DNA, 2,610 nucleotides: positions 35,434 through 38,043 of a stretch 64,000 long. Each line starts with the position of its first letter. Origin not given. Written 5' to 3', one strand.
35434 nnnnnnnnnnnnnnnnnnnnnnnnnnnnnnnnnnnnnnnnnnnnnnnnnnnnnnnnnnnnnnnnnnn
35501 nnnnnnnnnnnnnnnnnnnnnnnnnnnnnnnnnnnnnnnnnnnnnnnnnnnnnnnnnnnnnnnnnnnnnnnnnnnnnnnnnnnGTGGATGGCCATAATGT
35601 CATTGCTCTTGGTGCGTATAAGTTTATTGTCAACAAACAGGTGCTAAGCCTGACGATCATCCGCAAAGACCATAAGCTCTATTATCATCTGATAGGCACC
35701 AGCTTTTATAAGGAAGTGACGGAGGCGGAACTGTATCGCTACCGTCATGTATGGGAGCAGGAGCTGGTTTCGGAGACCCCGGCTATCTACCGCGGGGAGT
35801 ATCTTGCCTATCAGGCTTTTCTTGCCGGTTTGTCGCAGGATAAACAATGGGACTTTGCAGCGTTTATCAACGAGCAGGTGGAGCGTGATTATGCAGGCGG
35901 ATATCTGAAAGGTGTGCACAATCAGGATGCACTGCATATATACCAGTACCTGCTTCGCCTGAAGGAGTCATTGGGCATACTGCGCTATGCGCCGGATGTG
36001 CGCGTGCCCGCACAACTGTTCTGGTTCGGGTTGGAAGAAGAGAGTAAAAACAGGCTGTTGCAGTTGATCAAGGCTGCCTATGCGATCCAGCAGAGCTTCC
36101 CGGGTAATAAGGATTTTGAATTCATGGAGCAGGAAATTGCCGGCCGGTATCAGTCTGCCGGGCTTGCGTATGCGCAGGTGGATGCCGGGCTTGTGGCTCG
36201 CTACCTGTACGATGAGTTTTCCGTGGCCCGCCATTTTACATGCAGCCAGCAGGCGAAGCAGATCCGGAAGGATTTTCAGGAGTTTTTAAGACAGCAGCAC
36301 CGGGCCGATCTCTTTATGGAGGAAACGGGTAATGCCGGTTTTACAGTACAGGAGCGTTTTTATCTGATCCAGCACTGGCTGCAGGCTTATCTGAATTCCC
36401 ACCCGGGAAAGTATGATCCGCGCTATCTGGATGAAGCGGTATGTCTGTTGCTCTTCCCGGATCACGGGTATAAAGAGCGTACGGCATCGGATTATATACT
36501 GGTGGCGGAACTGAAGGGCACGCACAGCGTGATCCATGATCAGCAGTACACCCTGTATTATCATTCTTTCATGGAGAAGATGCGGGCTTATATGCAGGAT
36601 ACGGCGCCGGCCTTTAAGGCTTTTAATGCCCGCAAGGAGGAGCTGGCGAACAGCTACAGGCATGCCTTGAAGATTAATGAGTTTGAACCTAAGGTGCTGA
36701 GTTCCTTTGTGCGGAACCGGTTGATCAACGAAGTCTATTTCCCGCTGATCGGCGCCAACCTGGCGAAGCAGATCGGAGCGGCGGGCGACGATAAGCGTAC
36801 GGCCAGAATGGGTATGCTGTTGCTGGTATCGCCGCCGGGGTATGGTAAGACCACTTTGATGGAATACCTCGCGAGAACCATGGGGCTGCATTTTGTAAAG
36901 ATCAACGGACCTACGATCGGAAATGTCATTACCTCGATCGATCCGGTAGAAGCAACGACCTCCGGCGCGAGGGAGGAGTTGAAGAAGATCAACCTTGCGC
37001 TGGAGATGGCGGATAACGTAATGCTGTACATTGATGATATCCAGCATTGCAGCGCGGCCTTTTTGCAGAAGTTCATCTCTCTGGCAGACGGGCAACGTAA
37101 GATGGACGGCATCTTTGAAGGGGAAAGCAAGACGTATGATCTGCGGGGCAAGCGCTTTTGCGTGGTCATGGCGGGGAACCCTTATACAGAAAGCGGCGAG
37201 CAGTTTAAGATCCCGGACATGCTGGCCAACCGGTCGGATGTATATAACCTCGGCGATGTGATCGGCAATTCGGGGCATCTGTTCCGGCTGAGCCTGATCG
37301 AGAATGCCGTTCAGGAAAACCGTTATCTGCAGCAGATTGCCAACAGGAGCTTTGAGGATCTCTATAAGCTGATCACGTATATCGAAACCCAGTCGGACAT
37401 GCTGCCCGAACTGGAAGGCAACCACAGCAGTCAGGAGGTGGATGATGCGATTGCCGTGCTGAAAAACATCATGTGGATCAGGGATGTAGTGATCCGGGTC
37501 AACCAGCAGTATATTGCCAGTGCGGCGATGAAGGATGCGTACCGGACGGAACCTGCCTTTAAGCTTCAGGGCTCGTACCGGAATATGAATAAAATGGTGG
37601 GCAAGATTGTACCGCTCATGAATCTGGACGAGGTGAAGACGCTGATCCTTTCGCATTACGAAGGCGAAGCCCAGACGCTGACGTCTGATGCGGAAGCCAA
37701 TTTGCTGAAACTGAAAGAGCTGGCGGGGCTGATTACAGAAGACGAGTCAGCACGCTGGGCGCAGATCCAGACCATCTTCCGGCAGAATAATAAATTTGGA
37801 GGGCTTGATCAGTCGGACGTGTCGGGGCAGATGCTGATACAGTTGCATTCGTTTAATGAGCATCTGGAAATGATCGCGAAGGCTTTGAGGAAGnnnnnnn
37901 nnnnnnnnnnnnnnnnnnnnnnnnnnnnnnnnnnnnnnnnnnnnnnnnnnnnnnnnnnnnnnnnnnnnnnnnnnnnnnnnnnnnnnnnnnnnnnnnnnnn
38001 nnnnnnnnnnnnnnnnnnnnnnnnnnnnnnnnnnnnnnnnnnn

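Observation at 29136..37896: PspA - YqiJ/NfeD - flotillin operon extended by a 1609-aa AAA_5-type multi-domain protein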

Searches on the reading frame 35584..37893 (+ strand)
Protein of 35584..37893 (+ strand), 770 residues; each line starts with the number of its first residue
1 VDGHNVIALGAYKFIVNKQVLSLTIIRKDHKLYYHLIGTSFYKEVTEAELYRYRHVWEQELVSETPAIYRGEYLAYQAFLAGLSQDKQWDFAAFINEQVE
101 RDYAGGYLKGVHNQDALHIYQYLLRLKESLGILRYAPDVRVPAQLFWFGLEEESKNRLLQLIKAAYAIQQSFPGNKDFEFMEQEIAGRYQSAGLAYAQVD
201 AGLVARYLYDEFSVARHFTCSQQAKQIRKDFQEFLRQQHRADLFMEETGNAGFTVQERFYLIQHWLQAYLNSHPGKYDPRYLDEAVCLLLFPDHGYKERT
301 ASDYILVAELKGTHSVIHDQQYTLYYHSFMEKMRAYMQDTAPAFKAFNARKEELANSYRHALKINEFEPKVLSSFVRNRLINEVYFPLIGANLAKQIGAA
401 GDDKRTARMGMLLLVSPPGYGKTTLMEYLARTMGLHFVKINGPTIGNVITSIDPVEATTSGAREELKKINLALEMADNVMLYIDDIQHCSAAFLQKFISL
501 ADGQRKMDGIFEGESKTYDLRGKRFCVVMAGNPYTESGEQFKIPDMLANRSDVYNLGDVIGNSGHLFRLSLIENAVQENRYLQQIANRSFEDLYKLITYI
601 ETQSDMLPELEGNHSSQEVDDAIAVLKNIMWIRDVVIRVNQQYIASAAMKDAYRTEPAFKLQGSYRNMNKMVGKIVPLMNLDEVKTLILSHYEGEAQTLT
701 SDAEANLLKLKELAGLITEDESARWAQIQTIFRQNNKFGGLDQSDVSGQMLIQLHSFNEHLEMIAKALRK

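Call 63: predict_structure(alignment_id=A4)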
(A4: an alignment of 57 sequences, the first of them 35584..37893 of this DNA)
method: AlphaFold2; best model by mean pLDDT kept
length: 770 residues; sequences in the alignment: 57
mean_pLDDT: 85.9   pTM: 0.70
mean pLDDT of the five models: 85.9, 85.2, 84.9, 82.3, 82.2
residues with pLDDT >= 90: 339; 70-90: 368; 50-70: 58; < 50: 5
segments of 3 or more residues with pLDDT < 50: 1-3
pLDDT, mean of each block of 10 residues (from residue 1): 65 79 89 91 92 91 93 95 80 91 84 95 91 89 90 90 88 76 89 78 91 83 93 95 91 89 95 88 93 83 92 93 93 94 94 93 83 67 83 79 57 84 85 88 89 89 92 91 91 87 82 89 88 75 80 78 83 87 89 91 87 90 93 92 82 80 88 92 92 82 87 91 89 73 59 68 65
secondary structure, 60 per line:
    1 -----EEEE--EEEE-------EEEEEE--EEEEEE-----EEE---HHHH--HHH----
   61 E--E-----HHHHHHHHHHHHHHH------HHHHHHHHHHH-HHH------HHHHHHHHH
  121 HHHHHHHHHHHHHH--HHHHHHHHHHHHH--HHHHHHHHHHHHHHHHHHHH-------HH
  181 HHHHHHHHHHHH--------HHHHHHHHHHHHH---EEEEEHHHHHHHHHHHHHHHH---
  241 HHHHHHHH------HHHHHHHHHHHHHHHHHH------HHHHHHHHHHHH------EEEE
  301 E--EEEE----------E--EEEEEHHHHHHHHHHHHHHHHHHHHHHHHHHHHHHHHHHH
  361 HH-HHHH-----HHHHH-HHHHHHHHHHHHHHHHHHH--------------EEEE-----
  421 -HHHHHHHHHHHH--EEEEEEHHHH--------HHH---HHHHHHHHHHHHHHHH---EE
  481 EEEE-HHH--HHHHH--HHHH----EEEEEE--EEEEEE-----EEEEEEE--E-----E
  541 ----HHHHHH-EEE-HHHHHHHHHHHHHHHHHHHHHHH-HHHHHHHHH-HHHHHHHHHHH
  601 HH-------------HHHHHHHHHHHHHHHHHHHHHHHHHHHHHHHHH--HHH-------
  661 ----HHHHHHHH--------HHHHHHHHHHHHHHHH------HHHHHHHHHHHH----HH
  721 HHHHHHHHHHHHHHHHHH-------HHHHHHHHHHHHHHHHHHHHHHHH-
elements in order (helices of 4 or more, strands of 3 or more residues): E6-9 E12-15 E23-28 E31-36 E42-44 H48-51 H70-84 H91-101 H112-134 H137-149 H152-171 H179-192 H201-213 E217-221 H222-237 H241-248 H255-272 H279-290 E297-301 E304-307 E321-325 H326-362 H364-367 H373-377 H379-397 E412-415 H422-433 E436-441 H442-445 H460-475 E479-484 H491-495 H498-501 E506-511 E514-519 E525-531 H545-550 E552-554 H556-578 H580-588 H590-602 H616-648 H665-672 H681-696 H703-714 H719-738 H746-769

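Call 66: fold_search(model_id=the predicted structure, library=pdb)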
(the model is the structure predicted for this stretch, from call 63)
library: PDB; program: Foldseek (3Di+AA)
matches with E <= 10: 1217; with E <= 0.001: 265
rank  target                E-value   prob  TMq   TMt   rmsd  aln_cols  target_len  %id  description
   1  7x5b                  4.1e-06  1.00  0.17  0.38  10.1       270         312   18  Crystal structure of RuvB (released 2023-03-08)
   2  9dx3_F                1.2e-05  1.00  0.17  0.37  10.2       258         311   20  EcRuvB 9-mer pre-assembly complex (released 2026-01-21)
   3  7pbl_C                1.4e-05  1.00  0.17  0.38  10.5       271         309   18  RuvAB branch migration motor complexed to the Holliday junction - RuvB AAA+ state s1 [t2 dataset] (released 2022-09-14)
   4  9qh4_F                1.5e-05  1.00  0.21  0.55   8.6       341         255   15  NorQ hexamer from Paracoccus denitrificans (released 2026-03-25)
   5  9cc3_B                1.7e-05  1.00  0.19  0.26  11.7       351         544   16  Human Mitochondrial LONP1 Stall State + casein (released 2024-08-07)
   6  7pbl_D                1.7e-05  1.00  0.19  0.38  13.4       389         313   14  RuvAB branch migration motor complexed to the Holliday junction - RuvB AAA+ state s1 [t2 dataset] (released 2022-09-14)
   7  9qh6_B                1.8e-05  1.00  0.22  0.56   8.2       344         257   14  NorQ in complex with NorD VWA domain from Paracoccus denitrificans (released 2026-03-25)
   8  9qh8_A                2.4e-05  1.00  0.21  0.54   8.0       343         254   14  reduced NorQ-NorD VWA domain complex from Paracoccus denitrificans (released 2026-03-25)
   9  6blb                  2.9e-05  1.00  0.17  0.38  10.1       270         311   18  1.88 Angstrom Resolution Crystal Structure Holliday Junction ATP-dependent DNA Helicase (RuvB) from Pseudomonas aerugino (released 2017-11-22)
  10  4fdg_A                3.0e-05  1.00  0.17  0.21  23.7       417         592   12  Crystal Structure of an Archaeal MCM Filament (released 2013-03-06)
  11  8efv_A                3.1e-05  1.00  0.17  0.37  10.8       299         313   18  Structure of single homo-hexameric Holliday junction ATP-dependent DNA helicase RuvB motor (released 2023-05-10)
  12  8rif_7                3.1e-05  1.00  0.17  0.17  23.7       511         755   13  Cryo-EM structure of the MCM double hexamer loaded onto dsDNA. (released 2025-01-01)
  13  7pbl_A                3.3e-05  1.00  0.18  0.36  10.2       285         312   18  RuvAB branch migration motor complexed to the Holliday junction - RuvB AAA+ state s1 [t2 dataset] (released 2022-09-14)
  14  9cc3_C                3.3e-05  1.00  0.19  0.24  12.0       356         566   16  Human Mitochondrial LONP1 Stall State + casein (released 2024-08-07)
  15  8xku_B                3.3e-05  1.00  0.18  0.17  24.8       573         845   13  Cryo-EM structure of the Ycf2-FtsHi motor complex from Arabidopsis in ATP-bound state (released 2024-09-11)
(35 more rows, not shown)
